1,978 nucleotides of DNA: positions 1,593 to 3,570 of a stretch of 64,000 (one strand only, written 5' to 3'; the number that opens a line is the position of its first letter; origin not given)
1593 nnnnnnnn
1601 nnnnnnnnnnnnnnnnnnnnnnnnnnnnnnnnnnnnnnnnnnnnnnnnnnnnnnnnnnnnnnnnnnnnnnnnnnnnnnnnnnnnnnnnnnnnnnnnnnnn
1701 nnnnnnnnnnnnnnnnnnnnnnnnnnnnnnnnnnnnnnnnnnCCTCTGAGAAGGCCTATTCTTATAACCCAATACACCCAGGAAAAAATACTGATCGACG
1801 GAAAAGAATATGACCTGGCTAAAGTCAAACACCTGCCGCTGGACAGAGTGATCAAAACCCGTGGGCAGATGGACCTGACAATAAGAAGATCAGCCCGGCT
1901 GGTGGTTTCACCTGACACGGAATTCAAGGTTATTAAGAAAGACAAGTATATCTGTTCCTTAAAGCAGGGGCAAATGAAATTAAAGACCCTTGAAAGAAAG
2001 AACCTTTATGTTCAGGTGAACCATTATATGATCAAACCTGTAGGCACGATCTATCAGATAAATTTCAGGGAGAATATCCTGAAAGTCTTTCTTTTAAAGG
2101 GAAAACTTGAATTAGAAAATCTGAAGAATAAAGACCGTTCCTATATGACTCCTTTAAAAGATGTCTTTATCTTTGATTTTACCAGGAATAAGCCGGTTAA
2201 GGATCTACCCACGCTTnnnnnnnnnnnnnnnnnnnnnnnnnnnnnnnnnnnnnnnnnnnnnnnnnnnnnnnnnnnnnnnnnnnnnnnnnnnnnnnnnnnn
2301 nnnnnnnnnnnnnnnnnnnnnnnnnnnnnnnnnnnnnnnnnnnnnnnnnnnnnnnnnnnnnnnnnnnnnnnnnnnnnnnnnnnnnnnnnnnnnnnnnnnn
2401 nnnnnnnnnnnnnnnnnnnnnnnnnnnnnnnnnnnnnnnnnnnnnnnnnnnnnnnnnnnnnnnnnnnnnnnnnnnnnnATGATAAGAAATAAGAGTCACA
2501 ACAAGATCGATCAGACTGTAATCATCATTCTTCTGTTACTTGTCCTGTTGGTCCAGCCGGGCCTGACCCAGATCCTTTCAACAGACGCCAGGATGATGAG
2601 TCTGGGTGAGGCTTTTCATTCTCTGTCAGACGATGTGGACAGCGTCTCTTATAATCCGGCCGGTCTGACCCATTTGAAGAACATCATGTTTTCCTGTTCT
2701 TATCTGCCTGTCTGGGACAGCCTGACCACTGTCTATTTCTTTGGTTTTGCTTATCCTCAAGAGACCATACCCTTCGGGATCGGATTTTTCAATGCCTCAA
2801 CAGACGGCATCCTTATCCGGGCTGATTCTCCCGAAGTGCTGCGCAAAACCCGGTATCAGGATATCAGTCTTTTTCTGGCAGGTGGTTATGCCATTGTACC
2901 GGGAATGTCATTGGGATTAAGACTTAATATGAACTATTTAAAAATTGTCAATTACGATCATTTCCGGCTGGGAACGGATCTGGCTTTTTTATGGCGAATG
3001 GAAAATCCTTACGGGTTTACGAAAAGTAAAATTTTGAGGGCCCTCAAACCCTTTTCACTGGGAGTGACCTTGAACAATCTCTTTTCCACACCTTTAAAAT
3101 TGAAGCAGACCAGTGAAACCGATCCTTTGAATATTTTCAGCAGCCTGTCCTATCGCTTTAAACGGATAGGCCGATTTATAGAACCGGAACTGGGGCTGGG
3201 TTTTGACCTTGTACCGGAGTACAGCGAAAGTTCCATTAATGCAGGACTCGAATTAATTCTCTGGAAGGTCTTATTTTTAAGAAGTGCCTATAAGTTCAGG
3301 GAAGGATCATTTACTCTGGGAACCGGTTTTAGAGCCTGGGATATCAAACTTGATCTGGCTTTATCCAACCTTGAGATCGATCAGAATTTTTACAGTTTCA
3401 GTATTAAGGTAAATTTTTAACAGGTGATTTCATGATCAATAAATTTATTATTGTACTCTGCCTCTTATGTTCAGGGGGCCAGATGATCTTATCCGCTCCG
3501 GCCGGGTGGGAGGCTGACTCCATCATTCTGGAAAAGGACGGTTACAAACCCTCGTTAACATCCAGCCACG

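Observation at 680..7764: Operon of ECF sigma, ZAS anti-sigma, FadL/PorV-like barrel, BNR-LysM protein and barrel-TPR fusion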

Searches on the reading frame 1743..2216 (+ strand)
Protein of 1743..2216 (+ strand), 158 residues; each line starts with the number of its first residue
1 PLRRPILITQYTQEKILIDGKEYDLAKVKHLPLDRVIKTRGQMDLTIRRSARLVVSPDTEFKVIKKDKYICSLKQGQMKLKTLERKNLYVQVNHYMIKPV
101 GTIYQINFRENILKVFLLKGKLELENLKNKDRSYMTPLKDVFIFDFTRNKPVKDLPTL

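Call 74: search_solved_structures(query=A4, max_evalue=10, show_alignments=4)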
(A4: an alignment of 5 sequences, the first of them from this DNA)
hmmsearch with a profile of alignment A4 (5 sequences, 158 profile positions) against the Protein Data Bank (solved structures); distinct sequences matched with E-value up to 10: 0.

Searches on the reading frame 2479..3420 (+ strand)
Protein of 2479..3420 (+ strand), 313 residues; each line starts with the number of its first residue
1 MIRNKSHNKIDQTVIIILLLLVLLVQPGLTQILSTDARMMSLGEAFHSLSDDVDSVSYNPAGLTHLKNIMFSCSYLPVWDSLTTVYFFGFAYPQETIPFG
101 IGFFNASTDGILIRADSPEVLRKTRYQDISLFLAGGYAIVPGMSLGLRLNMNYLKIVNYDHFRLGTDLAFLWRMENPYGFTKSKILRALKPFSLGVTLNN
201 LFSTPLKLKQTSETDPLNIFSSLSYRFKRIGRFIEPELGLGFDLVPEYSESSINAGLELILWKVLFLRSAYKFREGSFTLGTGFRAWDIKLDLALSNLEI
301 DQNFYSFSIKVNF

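Call 3: search_protein_families(library=pfam, proteins=[window:2479-3420:+], max_evalue=0.01)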
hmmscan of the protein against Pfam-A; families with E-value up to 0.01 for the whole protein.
window:2479-3420:+ (313 aa): 0 families

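Call 4: search_protein_families(library=ncbifam, proteins=[window:2479-3420:+], max_evalue=0.01)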
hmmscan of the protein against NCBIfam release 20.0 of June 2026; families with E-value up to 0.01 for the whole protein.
window:2479-3420:+ (313 aa): 5 families
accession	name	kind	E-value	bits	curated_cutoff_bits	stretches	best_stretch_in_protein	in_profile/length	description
NF033709.1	PorV_fam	subfamily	1.2e-17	64.6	90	1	33-313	9-326/326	PorV/PorQ family protein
NF033711.1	T9SS_PorQ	equivalog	1.1e-06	28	220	1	33-175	31-174/335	type IX secretion system protein PorQ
NF052325.1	PorVQ2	equivalog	4.2e-06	25.9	325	1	36-140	35-141/354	putative type IX sorting system protein PorV2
NF050080.1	pilus_FilD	exception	0.00012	20.5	970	1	16-69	8-61/549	putative pilus system OmpP1/FadL family transporter FilD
NF033710.1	T9SS_OM_PorV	equivalog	0.00034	19.9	250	0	33-83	31-82/367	type IX secretion system outer membrane channel protein PorV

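Call 26: find_homologous_proteins(query=window:2479-3420:+, max_evalue=0.001)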
Query window:2479-3420:+ (313 aa): 2 proteins with E <= 0.001 among 2528 candidates.
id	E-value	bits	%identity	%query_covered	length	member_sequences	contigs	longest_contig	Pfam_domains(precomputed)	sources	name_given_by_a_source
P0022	2.4e-204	695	100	100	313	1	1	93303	-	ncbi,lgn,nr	ncbi:MAG: hypothetical protein JW827_03150 [Spirochaetes bacterium]|nr:hypothetical protein [Spiroch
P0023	1.4e-104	368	55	91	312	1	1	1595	-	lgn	-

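Call 43: find_encoding_contigs(protein=P0023, flank=10000, max_places=3)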
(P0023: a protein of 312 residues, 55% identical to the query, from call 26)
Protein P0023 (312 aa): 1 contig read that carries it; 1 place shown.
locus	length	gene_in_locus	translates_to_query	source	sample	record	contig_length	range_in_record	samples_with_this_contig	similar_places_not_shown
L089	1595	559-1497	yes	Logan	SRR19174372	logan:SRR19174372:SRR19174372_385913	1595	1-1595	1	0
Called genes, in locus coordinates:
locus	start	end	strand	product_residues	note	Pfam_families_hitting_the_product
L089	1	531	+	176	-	?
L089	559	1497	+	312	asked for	-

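Call 82: search_solved_structures(query=A5, max_evalue=10, show_alignments=1)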
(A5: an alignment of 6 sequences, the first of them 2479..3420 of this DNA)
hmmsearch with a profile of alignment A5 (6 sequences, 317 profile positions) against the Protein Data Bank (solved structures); distinct sequences matched with E-value up to 10: 3.
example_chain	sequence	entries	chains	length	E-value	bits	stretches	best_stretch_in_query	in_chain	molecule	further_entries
6h3i_F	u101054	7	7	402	3.5e-05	26.4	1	5-87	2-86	PorV | Type IX secretion system protein PorV domain-containing protein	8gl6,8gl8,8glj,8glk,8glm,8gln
8g19_H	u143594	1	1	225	0.12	14.8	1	36-97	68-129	Heavy chain of anti-influenza human 4C05 Fab fragment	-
5wko_A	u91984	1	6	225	1.9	10.8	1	48-97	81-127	Antibody 27F3 heavy chain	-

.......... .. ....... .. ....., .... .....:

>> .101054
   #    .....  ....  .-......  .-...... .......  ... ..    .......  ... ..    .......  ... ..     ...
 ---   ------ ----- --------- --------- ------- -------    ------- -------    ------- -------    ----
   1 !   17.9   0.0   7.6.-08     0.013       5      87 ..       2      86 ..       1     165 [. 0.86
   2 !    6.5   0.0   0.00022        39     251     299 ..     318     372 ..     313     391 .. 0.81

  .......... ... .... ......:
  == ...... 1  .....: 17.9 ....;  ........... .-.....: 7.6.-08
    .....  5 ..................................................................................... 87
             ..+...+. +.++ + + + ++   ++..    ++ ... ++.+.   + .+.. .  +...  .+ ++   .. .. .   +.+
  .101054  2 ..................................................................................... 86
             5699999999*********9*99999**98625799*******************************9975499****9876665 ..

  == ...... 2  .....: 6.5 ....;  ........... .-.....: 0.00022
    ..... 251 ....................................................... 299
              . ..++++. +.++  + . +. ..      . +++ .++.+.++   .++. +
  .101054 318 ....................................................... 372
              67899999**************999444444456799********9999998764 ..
